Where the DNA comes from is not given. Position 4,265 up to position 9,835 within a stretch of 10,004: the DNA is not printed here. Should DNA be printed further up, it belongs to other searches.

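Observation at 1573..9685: NfeD–flotillin pair tightly linked to a giant coiled-coil AAA+ ATPase: a candidate undescribed three-component membrane-microdomain system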

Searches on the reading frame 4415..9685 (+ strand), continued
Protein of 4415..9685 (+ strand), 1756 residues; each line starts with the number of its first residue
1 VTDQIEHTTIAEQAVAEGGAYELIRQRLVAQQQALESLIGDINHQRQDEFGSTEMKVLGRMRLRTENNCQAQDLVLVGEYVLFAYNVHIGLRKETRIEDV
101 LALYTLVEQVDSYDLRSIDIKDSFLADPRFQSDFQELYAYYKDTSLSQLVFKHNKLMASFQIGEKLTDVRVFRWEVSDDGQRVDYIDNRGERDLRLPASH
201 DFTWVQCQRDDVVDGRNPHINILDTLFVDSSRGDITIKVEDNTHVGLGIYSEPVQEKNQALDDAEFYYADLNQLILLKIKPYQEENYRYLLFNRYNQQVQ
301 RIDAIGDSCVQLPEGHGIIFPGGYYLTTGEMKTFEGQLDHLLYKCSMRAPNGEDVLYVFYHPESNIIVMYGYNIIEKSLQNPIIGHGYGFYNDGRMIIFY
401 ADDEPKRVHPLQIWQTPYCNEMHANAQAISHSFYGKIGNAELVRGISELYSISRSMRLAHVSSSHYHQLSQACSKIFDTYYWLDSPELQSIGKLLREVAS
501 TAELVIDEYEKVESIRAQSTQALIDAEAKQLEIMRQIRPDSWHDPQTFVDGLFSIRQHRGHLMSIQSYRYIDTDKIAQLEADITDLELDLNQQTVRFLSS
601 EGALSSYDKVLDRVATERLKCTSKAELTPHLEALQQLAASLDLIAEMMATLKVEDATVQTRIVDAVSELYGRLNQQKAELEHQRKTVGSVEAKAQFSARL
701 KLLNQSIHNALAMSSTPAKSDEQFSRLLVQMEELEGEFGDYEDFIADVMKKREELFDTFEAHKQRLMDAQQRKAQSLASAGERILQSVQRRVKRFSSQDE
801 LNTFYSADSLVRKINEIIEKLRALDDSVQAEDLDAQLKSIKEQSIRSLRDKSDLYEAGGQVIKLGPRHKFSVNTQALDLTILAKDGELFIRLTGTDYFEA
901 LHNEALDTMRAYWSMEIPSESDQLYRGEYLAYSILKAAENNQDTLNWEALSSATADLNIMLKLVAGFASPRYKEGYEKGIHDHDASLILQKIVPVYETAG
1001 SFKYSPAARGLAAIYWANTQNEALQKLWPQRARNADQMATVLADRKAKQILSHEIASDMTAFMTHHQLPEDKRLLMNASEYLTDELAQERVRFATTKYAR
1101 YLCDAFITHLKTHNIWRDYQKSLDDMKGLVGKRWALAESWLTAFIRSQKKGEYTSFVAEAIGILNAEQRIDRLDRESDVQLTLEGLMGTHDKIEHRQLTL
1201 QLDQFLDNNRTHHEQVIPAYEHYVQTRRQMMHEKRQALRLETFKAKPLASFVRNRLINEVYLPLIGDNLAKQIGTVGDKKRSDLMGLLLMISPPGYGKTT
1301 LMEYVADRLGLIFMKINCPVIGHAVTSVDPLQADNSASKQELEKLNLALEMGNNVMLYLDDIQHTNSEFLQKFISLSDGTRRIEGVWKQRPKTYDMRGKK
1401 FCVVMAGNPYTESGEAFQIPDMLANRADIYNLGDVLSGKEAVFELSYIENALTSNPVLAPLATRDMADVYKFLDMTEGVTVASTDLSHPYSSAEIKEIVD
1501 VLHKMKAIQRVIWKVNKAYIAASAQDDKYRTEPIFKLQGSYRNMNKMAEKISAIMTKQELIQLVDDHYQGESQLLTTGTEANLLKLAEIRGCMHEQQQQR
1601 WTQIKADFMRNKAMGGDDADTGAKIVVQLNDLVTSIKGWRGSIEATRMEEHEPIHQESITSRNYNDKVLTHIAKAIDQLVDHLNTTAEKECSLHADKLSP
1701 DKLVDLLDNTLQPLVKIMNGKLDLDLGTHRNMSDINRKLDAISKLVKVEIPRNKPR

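Call 13: find_encoding_contigs(protein=window:4415-9685:+, flank=10000, max_places=4)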
Protein window:4415-9685:+ (1756 aa): no gene with exactly this product is on record in the collection.
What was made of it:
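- Tried and rejected: An exact-sequence look-up of the window's giant protein found no source contig (call 13).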

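Call 15: find_related_loci(query=A1, collection=genome_contigs, flank=10000)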
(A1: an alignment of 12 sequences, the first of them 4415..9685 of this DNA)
Query A1 (1756 aa) in genome_contigs; peptide patterns used: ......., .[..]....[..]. (x = any residue, [..] = any of these).
598 stretches matched a pattern (row limit reached: there are more); 305 encode a relative of the query (tblastn E <= 1e-3); the best 80 are kept; 80 distinct loci.
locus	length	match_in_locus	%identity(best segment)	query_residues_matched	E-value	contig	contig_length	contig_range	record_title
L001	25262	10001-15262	81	1-1754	0e+0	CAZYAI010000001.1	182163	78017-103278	MAG TPA_asm: uncultured Zetaproteobacteria bacterium isolate SRP216583_co1_149 genome assembly, contig: NODE_14_length_1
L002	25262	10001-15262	79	1-1754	0e+0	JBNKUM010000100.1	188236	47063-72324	MAG: Gammaproteobacteria bacterium isolate A1A2.bin.44.orig k141_388566, whole genome shotgun sequence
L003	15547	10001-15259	78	1-1755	0e+0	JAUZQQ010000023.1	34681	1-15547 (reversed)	MAG: Mariprofundaceae bacterium isolate GS19_ROV14_BS02-AMOR20_M1294 AMOR20_M1294_contig23, whole genome shotgun sequenc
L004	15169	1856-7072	68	6-1744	0e+0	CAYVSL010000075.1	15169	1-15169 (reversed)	MAG TPA_asm: uncultured Kangiella sp. isolate binchicken_co67_98 genome assembly, contig: NODE_4060_length_15169_cov_79.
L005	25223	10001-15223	68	6-1754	0e+0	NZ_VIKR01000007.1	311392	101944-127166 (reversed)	Aliikangiella marina strain GYP-15 Scaffold7_1, whole genome shotgun sequence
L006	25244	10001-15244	67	6-1744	0e+0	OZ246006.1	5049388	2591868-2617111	MAG: Kangiellaceae bacterium isolate bc4e15d3-8690-4727-bacd-7ca0b6a83e12 genome assembly, chromosome: 1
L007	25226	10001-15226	67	11-1742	0e+0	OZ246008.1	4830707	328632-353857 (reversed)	MAG: Kangiellaceae bacterium isolate f4a91cb9-ff24-436b-acfc-e1cc04873ece genome assembly, chromosome: 1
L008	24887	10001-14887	64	6-1636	0e+0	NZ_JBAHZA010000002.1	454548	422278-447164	Psychromonas arctica strain 14N.309.X.SLOW.A.F1 NODE_2, whole genome shotgun sequence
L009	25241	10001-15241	67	6-1744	0e+0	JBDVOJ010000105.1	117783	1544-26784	MAG: Kangiellaceae bacterium isolate AQ.07.F.C5_194_016 AQ_07_F_C5_194_016_000000000105, whole genome shotgun sequence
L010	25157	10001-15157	62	6-1744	0e+0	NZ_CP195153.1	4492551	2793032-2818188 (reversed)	Psychromonas sp. PT13 chromosome, complete genome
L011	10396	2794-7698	59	6-1633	0e+0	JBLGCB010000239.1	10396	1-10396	MAG: Phenylobacterium sp. isolate 3300055174_78 Ga0535679_0004286, whole genome shotgun sequence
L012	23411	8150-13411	54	1-1754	0e+0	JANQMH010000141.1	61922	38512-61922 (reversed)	MAG: Exilibacterium sp. isolate PL25a_bin.9 k99_1963928, whole genome shotgun sequence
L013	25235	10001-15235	53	5-1749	0e+0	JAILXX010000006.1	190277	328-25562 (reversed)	MAG: Cellvibrionaceae bacterium isolate PHBVgamm5 PHBVgamm5_contig_6, whole genome shotgun sequence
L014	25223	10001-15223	53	5-1742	0e+0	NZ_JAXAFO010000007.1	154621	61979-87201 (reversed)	Gilvimarinus gilvus strain SDUM040013 scaffold_7_length=154622, whole genome shotgun sequence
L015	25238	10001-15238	54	9-1739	0e+0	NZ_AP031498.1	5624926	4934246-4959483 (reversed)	Maricurvus nonylphenolicus strain KU41E chromosome, complete genome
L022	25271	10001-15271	52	3-1756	0e+0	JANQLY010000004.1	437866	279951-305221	MAG: Pseudomonadales bacterium isolate PL25a_bin.76 k99_1082477, whole genome shotgun sequence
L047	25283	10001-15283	50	10-1756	0e+0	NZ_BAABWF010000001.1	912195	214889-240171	Arenicella sp. 4NH20-0111 sequence01, whole genome shotgun sequence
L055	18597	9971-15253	54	1-1756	0e+0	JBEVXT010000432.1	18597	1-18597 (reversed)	MAG: Sedimenticola sp. isolate 1_1 TCF1 c_000000000148, whole genome shotgun sequence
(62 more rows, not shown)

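Call 71: search_dna_similar(query=window:4415-9685:+, collection=plasmids, mode=protein, max_rows=15)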
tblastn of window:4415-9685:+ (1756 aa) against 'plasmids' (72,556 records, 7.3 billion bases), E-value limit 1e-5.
Records with a match: 13; places in all: 13; records where one place covers at least 80% of the query: 13.
Best place of each record, by identity: <60% 13.
By first word of the organism name: Streptomyces 3; Proteus 2; Deinococcus 2; Pseudomonas 1; Halomonas 1; Nonomuraea 1; Photobacterium 1; Vibrio 1; Hymenobacter 1.
By predicted mobility (MOB-suite, as given by PLSDB): non-mobilizable 10; mobilizable 3.
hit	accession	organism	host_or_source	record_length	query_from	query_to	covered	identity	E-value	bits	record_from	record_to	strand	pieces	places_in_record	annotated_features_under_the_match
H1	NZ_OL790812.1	Proteus mirabilis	-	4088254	10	1640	93%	52.9%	0e+0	1819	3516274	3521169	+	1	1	none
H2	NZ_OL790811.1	Proteus mirabilis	-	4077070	10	1640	93%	52.9%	0e+0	1819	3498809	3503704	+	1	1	none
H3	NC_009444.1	Pseudomonas fluorescens SBW25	-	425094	1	1749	100%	48.3%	0e+0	1675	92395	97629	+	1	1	DNA repair ATPase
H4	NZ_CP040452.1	Halomonas sp. PA16-9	-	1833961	6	1639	93%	46.2%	0e+0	1544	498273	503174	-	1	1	none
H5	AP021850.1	Deinococcus grandis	-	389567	18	1636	92%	45.0%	0e+0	1445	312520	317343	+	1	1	hypothetical protein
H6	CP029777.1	Deinococcus actinosclerus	mixed culture,wastewater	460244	14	1636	92%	44.6%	0e+0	1386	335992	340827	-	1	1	DNA repair protein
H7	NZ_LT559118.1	Nonomuraea gerenzanensis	-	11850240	17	1626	92%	44.2%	0e+0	1344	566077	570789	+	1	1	none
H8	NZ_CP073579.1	Photobacterium sp. GJ3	-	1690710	12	1629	92%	42.8%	0e+0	1327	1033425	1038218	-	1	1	record has no annotation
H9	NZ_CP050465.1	Vibrio campbellii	single cell,seawater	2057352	5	1629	93%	41.4%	0e+0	1305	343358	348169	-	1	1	none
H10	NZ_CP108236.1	Streptomyces sp. NBC_00080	-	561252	19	1643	93%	41.0%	0e+0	1280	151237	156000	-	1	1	DNA repair ATPase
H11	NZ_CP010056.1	Hymenobacter sp. DG25B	single cell,soil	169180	9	1643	93%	40.2%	0e+0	1234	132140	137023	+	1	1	DNA repair ATPase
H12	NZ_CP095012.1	Streptomyces sp. 2P-4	cell culture,mudflats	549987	16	1608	91%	38.1%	0e+0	1025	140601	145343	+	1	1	DNA repair ATPase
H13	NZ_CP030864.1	Streptomyces globosus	cell culture,environment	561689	16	1608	91%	38.1%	0e+0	1028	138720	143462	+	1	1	DNA repair ATPase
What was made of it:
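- Only 13 of 72,556 plasmid records carry it, and I judge most of those to be chromids or megaplasmids from their sizes (call 71).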

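Call 72: get_annotated_region(hit=H11, flank=7000)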
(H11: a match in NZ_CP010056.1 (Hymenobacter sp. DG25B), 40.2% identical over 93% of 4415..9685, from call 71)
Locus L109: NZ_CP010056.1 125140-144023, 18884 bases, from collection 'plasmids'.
description: Hymenobacter sp. DG25B plasmid unnamed, complete sequence
organism: Hymenobacter sp. DG25B (NCBI taxid 1385664)
taxonomy: Bacteria; Bacteroidota; Cytophagia; Cytophagales; Hymenobacteraceae; Hymenobacter; Hymenobacter sp. DG25B
host: -; source: single cell,soil; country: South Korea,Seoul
typing (MOB-suite, as given by PLSDB): non-mobilizable
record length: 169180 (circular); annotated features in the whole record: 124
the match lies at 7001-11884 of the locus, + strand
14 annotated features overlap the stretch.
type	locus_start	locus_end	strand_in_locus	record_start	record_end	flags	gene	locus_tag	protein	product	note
CDS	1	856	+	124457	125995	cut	-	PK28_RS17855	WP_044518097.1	glycoside hydrolase family 32 protein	-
CDS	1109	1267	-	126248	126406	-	-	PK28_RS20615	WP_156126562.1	hypothetical protein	-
CDS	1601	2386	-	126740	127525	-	-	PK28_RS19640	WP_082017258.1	LexA family transcriptional regulator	-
CDS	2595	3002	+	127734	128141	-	-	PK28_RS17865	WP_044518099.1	molecular chaperone Tir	-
CDS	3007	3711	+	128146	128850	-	-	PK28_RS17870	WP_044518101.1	PspA/IM30 family protein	-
CDS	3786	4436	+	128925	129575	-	-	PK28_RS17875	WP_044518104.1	DUF1449 family protein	-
CDS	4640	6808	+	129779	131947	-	-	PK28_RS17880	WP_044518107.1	hypothetical protein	-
CDS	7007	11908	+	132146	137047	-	-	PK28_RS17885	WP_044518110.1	DNA repair ATPase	-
CDS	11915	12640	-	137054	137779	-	-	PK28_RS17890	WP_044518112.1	LytTR family DNA-binding domain-containing protein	-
CDS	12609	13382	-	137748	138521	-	-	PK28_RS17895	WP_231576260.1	histidine kinase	GO:0000160 - phosphorelay signal transduction system [Evidence IEA]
CDS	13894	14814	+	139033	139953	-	-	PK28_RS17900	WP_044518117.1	ABC transporter ATP-binding protein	-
CDS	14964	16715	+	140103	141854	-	-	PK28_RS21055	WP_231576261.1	hypothetical protein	-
CDS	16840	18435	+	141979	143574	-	-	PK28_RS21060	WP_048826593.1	M1 family aminopeptidase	-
CDS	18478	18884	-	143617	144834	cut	-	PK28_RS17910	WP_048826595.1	ATP-binding protein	-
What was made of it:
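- On NfeD / YqiJ family (gene 1): NCBI names the gene in the same position in Hymenobacter a DUF1449 family protein (call 72).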

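Call 73: get_annotated_region(hit=H10, flank=7000)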
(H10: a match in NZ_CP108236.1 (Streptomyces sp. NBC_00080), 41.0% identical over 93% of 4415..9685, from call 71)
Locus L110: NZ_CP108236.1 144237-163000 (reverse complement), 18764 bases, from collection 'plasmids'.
description: Streptomyces sp. NBC_00080 plasmid unnamed1, complete sequence
organism: Streptomyces sp. NBC_00080 (NCBI taxid 2975645)
taxonomy: Bacteria; Actinomycetota; Actinomycetes; Kitasatosporales; Streptomycetaceae; Streptomyces; Streptomyces sp. NBC 00080
host: -; source: -; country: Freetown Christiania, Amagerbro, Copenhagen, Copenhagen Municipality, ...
typing (MOB-suite, as given by PLSDB): non-mobilizable; replicon rep_cluster_43
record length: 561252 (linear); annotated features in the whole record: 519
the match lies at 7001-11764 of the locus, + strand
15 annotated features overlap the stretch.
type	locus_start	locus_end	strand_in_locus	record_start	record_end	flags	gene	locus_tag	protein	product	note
CDS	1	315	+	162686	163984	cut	-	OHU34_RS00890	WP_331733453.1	ArsB/NhaD family transporter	-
CDS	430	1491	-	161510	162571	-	-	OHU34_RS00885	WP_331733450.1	helix-turn-helix domain-containing protein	-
CDS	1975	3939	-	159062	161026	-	-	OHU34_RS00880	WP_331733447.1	NAD-binding protein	GO:0006813 - potassium ion transport [Evidence IEA]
CDS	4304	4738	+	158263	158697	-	-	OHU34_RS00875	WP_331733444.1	hypothetical protein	-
CDS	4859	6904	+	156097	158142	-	-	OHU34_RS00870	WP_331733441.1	flotillin family protein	-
CDS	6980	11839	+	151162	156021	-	-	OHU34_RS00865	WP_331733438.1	DNA repair ATPase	-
CDS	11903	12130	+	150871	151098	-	-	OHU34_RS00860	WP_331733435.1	hypothetical protein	-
CDS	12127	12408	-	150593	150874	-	-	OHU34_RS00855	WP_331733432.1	hypothetical protein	-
CDS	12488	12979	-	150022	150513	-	-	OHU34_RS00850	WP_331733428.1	CBS domain-containing protein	-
CDS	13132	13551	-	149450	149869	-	-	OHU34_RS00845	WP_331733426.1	hypothetical protein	-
CDS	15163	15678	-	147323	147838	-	-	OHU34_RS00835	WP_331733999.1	hypothetical protein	-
CDS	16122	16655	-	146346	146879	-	-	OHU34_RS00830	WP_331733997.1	TerD family protein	-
CDS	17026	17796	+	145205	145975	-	-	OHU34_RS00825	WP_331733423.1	hypothetical protein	-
CDS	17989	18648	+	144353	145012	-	-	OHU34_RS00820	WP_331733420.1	superoxide dismutase family protein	-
CDS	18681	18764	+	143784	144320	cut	-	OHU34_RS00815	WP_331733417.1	copper resistance protein CopC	-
